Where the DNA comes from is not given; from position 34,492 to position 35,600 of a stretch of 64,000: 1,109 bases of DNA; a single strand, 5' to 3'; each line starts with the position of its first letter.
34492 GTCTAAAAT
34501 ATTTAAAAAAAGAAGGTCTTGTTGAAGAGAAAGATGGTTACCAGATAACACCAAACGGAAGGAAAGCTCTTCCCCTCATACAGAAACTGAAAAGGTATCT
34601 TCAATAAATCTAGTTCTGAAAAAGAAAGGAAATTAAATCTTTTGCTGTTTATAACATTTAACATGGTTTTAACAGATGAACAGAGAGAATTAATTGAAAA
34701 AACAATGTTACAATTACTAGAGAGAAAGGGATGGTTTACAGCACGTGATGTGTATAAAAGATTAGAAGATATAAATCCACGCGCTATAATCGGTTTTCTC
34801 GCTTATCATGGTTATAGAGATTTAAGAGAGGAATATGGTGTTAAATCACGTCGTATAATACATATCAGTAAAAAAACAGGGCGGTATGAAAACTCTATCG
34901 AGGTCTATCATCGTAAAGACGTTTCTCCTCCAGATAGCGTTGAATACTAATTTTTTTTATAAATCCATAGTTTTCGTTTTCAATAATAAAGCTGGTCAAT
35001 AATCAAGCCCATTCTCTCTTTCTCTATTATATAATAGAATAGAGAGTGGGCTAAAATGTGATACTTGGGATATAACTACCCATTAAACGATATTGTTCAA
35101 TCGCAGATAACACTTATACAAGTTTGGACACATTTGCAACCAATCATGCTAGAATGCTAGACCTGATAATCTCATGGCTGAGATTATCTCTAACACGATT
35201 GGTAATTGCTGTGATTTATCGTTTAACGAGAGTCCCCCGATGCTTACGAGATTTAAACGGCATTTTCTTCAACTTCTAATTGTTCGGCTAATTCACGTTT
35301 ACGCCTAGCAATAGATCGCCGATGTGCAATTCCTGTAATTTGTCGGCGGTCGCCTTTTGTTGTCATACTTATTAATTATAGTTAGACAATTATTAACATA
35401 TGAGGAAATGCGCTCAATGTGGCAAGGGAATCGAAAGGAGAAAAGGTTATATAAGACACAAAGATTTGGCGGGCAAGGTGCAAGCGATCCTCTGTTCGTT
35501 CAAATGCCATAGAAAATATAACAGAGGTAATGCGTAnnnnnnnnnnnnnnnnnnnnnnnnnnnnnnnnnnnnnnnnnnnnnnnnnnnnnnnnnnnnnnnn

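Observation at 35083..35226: Candidate ~145-nt structured RNA with four nested helices inside the element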

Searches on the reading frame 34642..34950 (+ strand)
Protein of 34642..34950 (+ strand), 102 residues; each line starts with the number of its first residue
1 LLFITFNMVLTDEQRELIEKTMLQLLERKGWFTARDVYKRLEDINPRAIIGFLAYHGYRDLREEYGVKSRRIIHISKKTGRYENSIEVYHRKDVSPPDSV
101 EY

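Call 9: search_protein_families(library=pfam, max_evalue=0.01, proteins=[window:34642-34950:+])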
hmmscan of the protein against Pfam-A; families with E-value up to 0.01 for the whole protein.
window:34642-34950:+ (102 aa): 0 families

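Call 36: find_homologous_proteins(query=window:34642-34950:+)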
Query window:34642-34950:+ (102 aa): 2 proteins with E <= 0.001 among 6 candidates.
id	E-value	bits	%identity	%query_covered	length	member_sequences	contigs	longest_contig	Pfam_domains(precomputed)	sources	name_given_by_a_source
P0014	2.2e-56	206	100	93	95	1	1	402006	-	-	-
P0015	7.6e-33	130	70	93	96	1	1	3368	-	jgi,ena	-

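Call 37: find_encoding_contigs(protein=P0015, flank=10000)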
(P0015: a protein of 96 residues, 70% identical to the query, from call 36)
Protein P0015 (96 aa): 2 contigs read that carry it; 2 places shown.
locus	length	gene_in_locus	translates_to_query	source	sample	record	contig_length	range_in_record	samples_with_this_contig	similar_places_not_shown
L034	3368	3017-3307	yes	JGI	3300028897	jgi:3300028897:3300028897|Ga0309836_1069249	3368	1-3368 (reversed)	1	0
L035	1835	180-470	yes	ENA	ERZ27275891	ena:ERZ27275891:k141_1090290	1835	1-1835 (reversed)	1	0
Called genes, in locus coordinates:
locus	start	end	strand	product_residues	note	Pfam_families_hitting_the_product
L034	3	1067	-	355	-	?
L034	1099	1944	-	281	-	PF01875:Memo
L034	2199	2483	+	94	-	-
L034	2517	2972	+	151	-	-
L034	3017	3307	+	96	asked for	-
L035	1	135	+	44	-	?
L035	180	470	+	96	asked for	-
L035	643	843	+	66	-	-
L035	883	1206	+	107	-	-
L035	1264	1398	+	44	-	-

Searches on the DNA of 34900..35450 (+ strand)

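Call 13: search_dna_similar(query=window:34900-35400:+, collection=phages, mode=distant, max_evalue=1)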
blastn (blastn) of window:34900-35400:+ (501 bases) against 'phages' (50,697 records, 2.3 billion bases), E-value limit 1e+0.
Records with a match: 4; places in all: 4; records where one place covers at least 80% of the query: 0.
Best place of each record, by identity: 80-90% 4.
By first word of the organism name: Bacteroides 2; Rhodobacteraceae 1; Lactococcus 1.
By host as written in the record: Bacteroides xylanisolvens APCS1/XY 2; - 1; Lactococcus lactis subsp. cremoris strain 3107 1.
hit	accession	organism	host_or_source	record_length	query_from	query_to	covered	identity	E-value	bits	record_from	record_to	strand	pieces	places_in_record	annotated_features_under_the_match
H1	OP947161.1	Rhodobacteraceae phage LS06-2018-MD05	-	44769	46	84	8%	85.0%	1e-1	43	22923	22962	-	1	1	hypothetical protein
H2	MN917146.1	Bacteroides phage crAss002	Bacteroides xylanisolvens APCS1/XY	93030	463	500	8%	84.2%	1e-1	43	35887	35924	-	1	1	hypothetical protein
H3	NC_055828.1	Bacteroides phage crAss002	Bacteroides xylanisolvens APCS1/XY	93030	463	500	8%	84.2%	1e-1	43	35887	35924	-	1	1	hypothetical protein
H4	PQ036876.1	Lactococcus phage PMBT69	Lactococcus lactis subsp. cremoris ...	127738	355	391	7%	83.8%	5e-1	41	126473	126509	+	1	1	hypothetical protein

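Call 14: search_dna_similar(query=window:34900-35400:+, collection=plasmids, mode=distant, max_evalue=1)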
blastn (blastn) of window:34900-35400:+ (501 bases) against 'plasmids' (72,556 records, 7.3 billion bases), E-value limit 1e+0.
No match.

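Call 90: search_rna_families(source=window, start=34900, end=35450, threshold=evalue, max_evalue=10)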
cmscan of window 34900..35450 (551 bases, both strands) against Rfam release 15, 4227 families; matches with E-value up to 10: 6.
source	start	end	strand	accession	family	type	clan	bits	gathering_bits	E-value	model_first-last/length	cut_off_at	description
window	35015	35148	-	RF02998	IS605-orfB-II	Gene; sRNA;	-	17.6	88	1.8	1-155/155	no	IS605-orfB-II RNA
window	35002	35056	-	RF03491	mir-3146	Gene; miRNA;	-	17.3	96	2.1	1-79/79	no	mir-3146 microRNA precursor family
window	35001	35063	+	RF04096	mir-4433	Gene; miRNA;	-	16.8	77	1.8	1-83/83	no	mir-4433 microRNA precursor family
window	34981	35030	+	RF02419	Spd-sr37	Gene; sRNA;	-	16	45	4.6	1-67/67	no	Streptococcus sRNA Spd-sr37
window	35001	35063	-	RF04096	mir-4433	Gene; miRNA;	-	14.2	77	8.9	1-83/83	no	mir-4433 microRNA precursor family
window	34997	35133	+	RF01452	S_pombe_snR99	Gene; snRNA; snoRNA; HACA-box;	-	11.7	90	5.2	1-185/185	no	small nucleolar RNA snR99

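Call 94: build_rna_model(alignment_id=A5, structure=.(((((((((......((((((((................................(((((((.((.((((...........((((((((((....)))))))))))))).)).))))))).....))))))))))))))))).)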
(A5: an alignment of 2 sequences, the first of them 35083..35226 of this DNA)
Model R1 built from alignment A5 (2 sequences, 144 columns); structure: as given.
model positions 144; base pairs 40; branch points 0; effective number of sequences 0.78; information 0.589 bits per position. Calibrated on 0.2 Mb of random sequence (short: E-values are rough).
structure used (alignment columns):
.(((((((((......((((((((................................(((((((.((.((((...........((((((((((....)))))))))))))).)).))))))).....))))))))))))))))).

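Call 98: search_with_rna_model(model_id=R1, source=L036, max_evalue=10, show_alignments=1, filters=off)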
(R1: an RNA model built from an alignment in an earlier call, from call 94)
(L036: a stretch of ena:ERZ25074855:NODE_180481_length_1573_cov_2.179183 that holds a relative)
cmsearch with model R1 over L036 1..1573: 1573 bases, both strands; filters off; matches with E-value up to 10: 12.
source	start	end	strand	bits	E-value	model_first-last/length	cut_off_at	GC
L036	1254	1390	-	15.8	0.011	1-144/144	no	0.4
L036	446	530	+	7.7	0.76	1-144/144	no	0.46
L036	1384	1446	+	5.8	2.1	1-144/144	no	0.37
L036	1043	1066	-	5.6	2.4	1-144/144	no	0.38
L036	1263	1324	+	4.6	4.1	1-144/144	no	0.44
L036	545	578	+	4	5.5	1-144/144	no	0.47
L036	1511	1571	+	3.9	5.8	1-144/144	no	0.3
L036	1528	1568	-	3.4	7.6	1-144/144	no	0.29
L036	286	365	+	3.2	8.5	1-144/144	no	0.4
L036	353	389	-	3.1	8.7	1-144/144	no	0.32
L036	615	655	+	3.1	9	1-144/144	no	0.39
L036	459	523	-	3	9.2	1-144/144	no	0.48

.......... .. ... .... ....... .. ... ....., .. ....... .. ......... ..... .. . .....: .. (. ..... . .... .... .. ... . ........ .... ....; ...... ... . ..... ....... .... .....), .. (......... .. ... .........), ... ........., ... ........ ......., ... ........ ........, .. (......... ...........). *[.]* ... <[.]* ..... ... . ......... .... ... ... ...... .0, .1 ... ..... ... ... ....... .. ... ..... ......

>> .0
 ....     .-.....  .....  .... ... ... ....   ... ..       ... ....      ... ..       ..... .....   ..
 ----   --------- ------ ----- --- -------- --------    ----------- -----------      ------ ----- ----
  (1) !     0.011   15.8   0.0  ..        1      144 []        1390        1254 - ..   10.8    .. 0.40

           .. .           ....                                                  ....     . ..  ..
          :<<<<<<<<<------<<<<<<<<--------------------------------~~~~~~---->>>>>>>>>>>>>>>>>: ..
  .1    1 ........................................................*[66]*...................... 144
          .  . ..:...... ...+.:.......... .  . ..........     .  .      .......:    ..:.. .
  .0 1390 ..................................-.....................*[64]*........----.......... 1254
